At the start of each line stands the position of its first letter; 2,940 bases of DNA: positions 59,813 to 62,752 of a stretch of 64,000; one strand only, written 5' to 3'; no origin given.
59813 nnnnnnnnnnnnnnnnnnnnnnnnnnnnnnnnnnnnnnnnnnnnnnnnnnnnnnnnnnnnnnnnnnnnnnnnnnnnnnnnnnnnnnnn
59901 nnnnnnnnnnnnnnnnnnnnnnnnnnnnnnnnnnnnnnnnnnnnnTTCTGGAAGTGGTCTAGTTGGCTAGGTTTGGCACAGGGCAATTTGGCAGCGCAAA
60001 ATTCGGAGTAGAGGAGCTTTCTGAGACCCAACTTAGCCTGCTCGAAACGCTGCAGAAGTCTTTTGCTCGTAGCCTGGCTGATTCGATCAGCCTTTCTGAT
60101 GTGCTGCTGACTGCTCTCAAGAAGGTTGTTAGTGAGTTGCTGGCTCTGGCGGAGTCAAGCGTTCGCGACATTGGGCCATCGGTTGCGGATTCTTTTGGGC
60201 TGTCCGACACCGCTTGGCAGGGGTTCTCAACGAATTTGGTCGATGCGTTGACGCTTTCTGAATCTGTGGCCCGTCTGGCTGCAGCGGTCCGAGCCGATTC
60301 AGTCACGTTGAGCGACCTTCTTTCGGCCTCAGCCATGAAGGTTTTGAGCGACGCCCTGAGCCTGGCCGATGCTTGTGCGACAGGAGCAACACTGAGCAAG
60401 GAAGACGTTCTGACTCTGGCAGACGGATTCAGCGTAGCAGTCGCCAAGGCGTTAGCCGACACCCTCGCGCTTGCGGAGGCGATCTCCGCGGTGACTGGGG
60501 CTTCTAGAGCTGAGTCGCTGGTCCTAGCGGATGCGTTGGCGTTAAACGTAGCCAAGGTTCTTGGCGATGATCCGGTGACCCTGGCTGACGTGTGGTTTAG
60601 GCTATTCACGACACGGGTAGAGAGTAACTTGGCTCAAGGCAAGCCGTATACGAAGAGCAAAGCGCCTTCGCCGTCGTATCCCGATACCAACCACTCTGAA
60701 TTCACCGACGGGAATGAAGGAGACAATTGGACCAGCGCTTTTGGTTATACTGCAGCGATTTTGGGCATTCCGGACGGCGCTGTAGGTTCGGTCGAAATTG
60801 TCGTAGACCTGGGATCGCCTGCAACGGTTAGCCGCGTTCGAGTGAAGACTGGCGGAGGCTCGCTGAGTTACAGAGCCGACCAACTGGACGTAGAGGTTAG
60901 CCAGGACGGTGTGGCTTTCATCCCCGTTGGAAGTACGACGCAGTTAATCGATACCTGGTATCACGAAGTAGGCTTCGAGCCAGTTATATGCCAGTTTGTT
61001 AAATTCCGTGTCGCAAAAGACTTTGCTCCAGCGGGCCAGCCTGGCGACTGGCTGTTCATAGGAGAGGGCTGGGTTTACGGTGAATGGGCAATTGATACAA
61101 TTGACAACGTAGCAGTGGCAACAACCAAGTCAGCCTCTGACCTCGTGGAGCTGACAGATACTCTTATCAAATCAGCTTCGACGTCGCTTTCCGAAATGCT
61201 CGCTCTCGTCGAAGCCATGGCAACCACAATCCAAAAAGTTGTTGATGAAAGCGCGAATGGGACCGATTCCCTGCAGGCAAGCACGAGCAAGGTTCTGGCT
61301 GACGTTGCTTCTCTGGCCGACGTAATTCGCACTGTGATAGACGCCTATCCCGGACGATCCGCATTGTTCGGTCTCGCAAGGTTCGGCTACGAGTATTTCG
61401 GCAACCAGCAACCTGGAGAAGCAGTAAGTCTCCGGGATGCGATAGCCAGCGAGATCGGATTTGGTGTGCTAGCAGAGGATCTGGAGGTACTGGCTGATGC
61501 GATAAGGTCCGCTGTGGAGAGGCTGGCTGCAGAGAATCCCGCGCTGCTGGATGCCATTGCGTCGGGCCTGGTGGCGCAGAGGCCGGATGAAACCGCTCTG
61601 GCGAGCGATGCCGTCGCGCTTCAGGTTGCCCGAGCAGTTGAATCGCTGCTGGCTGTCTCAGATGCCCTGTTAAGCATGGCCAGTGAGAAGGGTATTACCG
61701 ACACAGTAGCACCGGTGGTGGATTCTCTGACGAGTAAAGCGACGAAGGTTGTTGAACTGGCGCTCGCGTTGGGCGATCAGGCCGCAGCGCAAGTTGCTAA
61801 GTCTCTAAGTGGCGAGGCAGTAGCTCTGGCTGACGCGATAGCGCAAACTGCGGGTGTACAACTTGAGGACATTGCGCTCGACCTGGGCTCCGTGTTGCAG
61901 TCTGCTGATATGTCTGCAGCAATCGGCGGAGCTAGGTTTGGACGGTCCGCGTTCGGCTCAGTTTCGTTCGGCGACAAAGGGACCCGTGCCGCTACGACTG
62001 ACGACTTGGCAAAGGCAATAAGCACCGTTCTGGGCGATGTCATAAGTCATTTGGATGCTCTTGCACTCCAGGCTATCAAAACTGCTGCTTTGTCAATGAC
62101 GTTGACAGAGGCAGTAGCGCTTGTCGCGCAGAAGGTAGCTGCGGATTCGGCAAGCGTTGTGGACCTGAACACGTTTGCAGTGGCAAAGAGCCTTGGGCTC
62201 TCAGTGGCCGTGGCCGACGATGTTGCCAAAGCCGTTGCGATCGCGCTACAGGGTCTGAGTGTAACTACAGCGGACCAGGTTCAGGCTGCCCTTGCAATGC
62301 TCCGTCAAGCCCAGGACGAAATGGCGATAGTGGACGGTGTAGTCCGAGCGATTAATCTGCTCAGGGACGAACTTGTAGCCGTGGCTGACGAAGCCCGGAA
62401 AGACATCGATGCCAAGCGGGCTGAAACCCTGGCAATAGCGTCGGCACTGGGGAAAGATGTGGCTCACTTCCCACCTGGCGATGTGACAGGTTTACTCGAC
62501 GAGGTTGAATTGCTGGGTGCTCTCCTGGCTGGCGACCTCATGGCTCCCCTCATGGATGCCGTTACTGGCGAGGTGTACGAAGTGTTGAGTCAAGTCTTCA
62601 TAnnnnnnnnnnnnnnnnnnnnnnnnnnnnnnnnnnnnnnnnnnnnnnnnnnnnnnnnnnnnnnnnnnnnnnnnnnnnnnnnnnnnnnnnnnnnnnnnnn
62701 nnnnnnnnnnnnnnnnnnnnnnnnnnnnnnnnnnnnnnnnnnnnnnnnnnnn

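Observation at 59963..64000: Post-TMP ORF open for >1,340 aa with an Ala-rich repeat architecture and an internal discoidin-like domain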

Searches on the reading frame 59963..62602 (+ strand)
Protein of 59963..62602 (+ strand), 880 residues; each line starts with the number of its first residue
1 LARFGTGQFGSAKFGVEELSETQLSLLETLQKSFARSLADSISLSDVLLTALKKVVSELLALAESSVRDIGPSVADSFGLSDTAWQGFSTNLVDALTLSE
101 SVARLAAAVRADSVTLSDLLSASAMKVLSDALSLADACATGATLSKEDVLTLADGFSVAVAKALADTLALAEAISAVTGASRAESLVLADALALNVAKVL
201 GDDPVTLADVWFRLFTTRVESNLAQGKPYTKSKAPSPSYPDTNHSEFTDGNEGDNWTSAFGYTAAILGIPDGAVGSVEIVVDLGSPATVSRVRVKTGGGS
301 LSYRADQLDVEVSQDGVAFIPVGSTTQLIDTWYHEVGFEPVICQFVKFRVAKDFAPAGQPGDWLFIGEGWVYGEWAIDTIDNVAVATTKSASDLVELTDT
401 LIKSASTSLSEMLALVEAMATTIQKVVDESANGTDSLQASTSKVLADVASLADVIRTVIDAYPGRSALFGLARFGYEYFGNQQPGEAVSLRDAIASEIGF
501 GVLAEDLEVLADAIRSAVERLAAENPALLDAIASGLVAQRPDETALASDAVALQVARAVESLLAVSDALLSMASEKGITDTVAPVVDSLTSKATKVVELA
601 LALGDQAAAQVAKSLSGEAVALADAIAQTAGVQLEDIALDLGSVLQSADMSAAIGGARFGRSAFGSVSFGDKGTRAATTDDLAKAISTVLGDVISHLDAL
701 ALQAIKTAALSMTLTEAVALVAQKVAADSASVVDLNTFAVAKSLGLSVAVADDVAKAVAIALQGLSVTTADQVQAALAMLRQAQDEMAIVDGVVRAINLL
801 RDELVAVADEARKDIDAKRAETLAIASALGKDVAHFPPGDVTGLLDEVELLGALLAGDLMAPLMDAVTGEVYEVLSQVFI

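Call 40: predict_structure(alignment_id=A2)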
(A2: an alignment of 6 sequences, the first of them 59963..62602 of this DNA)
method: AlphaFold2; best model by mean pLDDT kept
length: 880 residues; sequences in the alignment: 6
mean_pLDDT: 33.7   pTM: 0.23
mean pLDDT of the five models: 33.7, 33.3, 32.5, 30.6, 30.2
residues with pLDDT >= 90: 0; 70-90: 0; 50-70: 0; < 50: 880
segments of 3 or more residues with pLDDT < 50: 1-880
pLDDT, mean of each block of 10 residues (from residue 1): 27 28 40 43 43 41 33 34 43 45 40 41 46 43 37 42 43 34 28 26 26 33 34 34 30 30 37 42 36 43 42 40 32 27 21 23 22 25 31 36 36 32 33 31 34 35 34 33 34 32 31 33 31 25 25 36 40 38 41 41 37 44 42 33 30 26 24 26 30 27 26 28 26 28 30 36 33 35 34 34 36 41 38 29 31 30 28 28
secondary structure, 60 per line:
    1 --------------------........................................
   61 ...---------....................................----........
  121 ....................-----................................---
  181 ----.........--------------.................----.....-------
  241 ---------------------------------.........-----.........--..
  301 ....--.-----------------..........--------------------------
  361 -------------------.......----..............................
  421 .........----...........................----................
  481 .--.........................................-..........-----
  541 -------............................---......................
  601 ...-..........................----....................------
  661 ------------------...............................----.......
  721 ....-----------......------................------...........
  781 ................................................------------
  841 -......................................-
elements in order (helices of 4 or more, strands of 3 or more residues): H21-63 H73-108 H113-140 H146-177 H185-193 H208-224 E229-233 E274-282 E288-296 E299-304 H325-334 H380-386 H391-429 H434-460 H465-481 H484-524 H526-535 H548-575 H579-603 H605-630 H635-654 H679-709 H714-724 H736-741 H748-763 H770-828 H842-879
